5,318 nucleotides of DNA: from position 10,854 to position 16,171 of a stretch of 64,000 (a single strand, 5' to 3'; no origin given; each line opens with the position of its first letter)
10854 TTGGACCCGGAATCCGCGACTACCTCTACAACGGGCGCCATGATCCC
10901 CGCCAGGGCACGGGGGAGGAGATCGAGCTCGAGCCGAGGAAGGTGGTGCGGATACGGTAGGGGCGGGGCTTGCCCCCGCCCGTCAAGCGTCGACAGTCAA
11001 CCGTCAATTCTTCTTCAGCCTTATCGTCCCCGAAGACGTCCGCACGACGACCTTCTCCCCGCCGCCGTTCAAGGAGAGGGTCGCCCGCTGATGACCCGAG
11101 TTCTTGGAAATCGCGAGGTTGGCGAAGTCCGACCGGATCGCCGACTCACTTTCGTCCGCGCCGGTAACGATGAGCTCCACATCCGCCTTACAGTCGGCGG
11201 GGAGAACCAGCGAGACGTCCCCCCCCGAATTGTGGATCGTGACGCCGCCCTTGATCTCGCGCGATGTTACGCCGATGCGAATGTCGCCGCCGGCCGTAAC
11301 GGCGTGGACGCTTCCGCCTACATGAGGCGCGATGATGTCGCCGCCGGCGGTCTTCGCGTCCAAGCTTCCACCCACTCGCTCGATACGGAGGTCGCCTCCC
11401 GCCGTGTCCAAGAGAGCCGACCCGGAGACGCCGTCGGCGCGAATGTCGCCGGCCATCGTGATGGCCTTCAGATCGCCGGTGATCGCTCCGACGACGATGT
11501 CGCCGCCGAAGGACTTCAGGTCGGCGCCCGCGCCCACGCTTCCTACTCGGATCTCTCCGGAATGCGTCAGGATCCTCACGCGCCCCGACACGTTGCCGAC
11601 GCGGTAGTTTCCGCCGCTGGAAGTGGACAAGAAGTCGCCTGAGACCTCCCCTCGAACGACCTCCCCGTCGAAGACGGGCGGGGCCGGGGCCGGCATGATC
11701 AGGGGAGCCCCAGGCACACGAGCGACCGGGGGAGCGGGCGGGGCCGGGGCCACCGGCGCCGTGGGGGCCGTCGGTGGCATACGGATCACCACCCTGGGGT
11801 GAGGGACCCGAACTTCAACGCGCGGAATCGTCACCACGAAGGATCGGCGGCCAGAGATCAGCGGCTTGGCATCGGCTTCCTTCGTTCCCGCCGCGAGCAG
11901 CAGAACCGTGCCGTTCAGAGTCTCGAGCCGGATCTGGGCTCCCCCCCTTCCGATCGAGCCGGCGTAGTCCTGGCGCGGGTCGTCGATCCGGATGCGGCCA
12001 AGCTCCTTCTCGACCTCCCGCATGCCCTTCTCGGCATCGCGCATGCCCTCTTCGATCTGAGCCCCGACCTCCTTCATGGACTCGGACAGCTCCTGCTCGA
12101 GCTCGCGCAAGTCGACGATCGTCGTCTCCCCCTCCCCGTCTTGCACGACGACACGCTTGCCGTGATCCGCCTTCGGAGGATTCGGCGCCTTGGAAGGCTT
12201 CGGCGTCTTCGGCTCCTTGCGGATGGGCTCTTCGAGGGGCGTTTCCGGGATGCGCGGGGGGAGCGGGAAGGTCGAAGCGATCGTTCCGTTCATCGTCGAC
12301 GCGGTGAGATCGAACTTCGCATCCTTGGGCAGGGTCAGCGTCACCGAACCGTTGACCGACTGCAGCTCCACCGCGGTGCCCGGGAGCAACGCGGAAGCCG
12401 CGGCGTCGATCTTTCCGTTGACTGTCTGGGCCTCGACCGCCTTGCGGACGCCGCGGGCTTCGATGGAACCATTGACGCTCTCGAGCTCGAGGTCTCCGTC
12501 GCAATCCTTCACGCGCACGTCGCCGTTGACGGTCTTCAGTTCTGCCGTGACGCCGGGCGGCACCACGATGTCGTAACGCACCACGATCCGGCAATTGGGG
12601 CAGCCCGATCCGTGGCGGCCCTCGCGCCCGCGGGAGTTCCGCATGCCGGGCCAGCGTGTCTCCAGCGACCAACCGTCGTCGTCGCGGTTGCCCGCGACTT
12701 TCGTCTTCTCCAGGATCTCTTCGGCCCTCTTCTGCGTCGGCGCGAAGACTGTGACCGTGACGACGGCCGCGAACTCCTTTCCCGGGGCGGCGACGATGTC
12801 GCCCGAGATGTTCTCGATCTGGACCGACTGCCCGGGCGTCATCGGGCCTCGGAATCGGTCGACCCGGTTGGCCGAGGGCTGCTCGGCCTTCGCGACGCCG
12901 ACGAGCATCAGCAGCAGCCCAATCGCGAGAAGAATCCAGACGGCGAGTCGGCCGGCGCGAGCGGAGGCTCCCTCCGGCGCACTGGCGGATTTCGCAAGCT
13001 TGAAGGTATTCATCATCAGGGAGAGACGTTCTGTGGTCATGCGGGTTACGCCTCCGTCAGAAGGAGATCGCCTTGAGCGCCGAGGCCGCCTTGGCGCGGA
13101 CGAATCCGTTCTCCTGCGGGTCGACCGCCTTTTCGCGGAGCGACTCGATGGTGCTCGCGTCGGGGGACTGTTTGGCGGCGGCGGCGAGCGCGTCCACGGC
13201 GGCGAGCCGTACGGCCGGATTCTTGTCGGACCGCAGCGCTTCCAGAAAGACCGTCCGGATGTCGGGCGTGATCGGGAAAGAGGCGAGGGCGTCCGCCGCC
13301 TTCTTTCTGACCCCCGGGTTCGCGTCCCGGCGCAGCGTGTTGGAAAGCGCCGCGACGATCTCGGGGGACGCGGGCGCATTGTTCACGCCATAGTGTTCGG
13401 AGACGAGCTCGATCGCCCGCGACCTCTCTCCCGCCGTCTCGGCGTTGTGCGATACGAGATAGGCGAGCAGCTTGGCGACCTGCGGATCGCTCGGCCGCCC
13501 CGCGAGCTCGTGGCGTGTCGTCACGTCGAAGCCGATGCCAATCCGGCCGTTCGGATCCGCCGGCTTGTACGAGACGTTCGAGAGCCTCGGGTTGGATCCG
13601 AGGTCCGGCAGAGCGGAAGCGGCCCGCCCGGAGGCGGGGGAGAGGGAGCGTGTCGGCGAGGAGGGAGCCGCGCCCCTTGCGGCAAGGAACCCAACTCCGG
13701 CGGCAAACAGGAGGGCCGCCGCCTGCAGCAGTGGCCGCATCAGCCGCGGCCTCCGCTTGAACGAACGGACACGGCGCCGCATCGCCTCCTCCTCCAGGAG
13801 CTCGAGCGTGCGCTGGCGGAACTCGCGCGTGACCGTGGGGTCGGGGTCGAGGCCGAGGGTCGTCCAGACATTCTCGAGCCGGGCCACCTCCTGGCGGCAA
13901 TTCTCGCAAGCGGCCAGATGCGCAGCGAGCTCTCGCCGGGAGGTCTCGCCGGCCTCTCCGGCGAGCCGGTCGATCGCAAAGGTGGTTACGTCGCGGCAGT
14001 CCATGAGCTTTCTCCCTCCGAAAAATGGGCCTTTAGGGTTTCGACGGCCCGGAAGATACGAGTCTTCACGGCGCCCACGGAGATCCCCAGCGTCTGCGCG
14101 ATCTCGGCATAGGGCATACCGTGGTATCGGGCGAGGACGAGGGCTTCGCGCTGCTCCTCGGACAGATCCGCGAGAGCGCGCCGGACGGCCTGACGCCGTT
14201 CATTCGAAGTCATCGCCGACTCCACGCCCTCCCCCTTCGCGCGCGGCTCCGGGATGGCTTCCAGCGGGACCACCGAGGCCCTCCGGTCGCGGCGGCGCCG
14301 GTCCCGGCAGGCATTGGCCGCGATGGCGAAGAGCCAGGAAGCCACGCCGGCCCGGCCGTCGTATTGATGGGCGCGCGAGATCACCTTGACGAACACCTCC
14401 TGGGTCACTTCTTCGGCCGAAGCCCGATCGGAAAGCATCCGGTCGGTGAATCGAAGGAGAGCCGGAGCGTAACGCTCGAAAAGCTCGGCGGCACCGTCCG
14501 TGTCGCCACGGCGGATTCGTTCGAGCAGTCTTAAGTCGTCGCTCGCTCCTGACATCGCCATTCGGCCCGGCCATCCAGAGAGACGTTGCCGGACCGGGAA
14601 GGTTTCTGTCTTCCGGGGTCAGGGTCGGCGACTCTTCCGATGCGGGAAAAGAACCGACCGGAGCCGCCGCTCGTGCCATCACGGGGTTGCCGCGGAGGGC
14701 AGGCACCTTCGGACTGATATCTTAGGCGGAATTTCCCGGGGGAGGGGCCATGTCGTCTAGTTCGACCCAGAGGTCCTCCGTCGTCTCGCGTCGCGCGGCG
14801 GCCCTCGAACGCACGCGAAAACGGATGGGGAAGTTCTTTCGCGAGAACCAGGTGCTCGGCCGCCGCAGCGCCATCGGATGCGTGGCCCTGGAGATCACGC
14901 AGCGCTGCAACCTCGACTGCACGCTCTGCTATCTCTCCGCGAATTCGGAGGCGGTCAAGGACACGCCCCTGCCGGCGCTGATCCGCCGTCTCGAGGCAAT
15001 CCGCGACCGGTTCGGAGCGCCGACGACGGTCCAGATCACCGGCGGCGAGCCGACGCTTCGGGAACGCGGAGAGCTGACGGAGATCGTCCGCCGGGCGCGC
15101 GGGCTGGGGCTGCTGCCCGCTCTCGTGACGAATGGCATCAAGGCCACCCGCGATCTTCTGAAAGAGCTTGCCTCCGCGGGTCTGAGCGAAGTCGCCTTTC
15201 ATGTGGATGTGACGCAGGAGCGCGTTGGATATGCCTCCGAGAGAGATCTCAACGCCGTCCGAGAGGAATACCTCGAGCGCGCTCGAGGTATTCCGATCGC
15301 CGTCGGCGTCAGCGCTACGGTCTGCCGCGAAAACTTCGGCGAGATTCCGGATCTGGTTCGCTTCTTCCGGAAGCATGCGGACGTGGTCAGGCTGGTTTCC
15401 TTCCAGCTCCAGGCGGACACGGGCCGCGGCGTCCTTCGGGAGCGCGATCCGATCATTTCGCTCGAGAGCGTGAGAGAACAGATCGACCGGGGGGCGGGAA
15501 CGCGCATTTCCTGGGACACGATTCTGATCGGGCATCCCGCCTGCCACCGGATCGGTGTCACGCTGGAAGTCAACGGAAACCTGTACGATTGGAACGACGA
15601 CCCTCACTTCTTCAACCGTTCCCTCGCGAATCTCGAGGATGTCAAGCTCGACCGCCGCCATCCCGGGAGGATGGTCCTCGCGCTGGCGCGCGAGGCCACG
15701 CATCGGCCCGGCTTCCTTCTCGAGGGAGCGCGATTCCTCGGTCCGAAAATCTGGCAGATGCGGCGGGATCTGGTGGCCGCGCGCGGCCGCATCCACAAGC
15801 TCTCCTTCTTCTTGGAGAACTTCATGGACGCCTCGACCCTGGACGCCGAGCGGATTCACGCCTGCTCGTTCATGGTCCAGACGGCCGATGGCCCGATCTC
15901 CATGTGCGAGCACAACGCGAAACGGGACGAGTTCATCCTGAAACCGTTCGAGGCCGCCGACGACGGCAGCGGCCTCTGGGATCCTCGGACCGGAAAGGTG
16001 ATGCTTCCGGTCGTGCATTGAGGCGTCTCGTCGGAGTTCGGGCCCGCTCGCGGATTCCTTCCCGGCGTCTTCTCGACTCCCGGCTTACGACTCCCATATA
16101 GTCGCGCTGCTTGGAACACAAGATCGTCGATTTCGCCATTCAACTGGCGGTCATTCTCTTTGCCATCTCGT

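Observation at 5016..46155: A family of heptad-periodic, lower-GC intergenic elements placed between co-directional genes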

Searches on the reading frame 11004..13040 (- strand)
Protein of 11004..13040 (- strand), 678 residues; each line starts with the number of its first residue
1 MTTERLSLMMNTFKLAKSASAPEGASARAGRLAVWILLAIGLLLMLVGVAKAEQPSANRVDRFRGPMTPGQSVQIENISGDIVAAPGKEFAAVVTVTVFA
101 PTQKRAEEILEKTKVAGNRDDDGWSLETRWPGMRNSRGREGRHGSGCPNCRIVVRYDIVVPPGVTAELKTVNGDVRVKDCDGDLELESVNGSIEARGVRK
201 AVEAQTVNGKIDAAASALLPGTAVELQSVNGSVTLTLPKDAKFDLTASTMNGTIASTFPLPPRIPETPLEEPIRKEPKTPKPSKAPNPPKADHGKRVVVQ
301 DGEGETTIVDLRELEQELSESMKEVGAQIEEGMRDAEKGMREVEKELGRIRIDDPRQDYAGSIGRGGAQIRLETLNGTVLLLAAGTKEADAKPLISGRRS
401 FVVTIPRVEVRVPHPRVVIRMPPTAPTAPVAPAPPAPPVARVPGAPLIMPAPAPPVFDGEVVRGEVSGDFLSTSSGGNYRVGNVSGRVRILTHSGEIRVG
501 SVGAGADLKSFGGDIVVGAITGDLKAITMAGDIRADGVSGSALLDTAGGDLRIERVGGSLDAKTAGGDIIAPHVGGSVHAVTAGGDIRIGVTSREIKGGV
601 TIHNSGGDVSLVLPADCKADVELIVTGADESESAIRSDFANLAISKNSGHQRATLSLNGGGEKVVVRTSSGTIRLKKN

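Call 75: search_protein_families(library=pfam, max_evalue=0.00001, proteins=[window:11004-13040:-])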
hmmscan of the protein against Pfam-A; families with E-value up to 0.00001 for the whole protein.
window:11004-13040:- (678 aa): 1 family
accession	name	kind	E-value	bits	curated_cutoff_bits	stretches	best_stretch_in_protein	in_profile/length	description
PF13349.12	DUF4097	-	9.5e-18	64.9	22.9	1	488-614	80-213/247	Toastrack DUF4097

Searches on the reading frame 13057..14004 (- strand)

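Call 75: search_protein_families(library=pfam, max_evalue=0.00001, proteins=[window:13057-14004:-])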
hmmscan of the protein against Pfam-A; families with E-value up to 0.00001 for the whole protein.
window:13057-14004:- (315 aa): 4 families
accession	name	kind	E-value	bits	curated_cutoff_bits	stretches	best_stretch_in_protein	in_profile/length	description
PF13646.12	HEAT_2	-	1.6e-13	51.2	27.7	1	218-311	2-88/88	HEAT repeats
PF02985.28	HEAT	-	7.4e-09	35.5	23.5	0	252-278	4-29/31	HEAT repeat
PF25780.1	TPR_IPO5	-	2.4e-06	28.3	27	0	247-282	80-115/172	IPO5-like, TPR repeats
PF13490.11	zf-HC2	-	4.1e-06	27.2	22.2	1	3-37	1-35/35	Putative zinc-finger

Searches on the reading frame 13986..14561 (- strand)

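Call 75: search_protein_families(library=pfam, max_evalue=0.00001, proteins=[window:13986-14561:-])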
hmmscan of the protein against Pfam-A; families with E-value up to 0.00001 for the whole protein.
window:13986-14561:- (191 aa): 4 families
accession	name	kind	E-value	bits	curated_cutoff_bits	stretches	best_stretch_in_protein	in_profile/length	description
PF08281.18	Sigma70_r4_2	-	5.6e-20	71.2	25.7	1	123-176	1-54/54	Sigma-70, region 4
PF04542.20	Sigma70_r2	-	9.7e-16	57.8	24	1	27-94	1-70/71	Sigma-70 region 2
PF04545.22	Sigma70_r4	-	2.8e-14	52.8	24.1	1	129-177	1-49/50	Sigma-70, region 4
PF07638.17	Sigma70_ECF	-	1.4e-07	32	21.1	1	11-170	6-173/185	ECF sigma factor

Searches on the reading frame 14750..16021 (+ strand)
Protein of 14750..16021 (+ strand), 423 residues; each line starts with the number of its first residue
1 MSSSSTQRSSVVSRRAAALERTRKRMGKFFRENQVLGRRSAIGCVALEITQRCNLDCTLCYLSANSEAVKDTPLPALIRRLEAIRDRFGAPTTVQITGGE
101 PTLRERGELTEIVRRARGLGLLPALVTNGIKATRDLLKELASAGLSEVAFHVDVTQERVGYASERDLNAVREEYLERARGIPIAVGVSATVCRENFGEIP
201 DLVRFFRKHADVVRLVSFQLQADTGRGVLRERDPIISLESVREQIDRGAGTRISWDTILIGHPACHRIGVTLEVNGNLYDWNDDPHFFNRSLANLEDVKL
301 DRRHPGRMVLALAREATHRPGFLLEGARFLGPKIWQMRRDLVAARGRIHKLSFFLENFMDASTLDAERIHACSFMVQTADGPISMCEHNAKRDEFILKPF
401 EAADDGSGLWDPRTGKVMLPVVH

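Call 14: search_protein_families(library=pfam, proteins=[window:14750-16021:+])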
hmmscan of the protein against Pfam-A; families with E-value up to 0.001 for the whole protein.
window:14750-16021:+ (423 aa): 1 family
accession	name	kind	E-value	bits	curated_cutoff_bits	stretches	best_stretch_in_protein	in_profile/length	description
PF04055.27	Radical_SAM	-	4.1e-16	60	29.5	1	48-205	2-165/166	Radical SAM superfamily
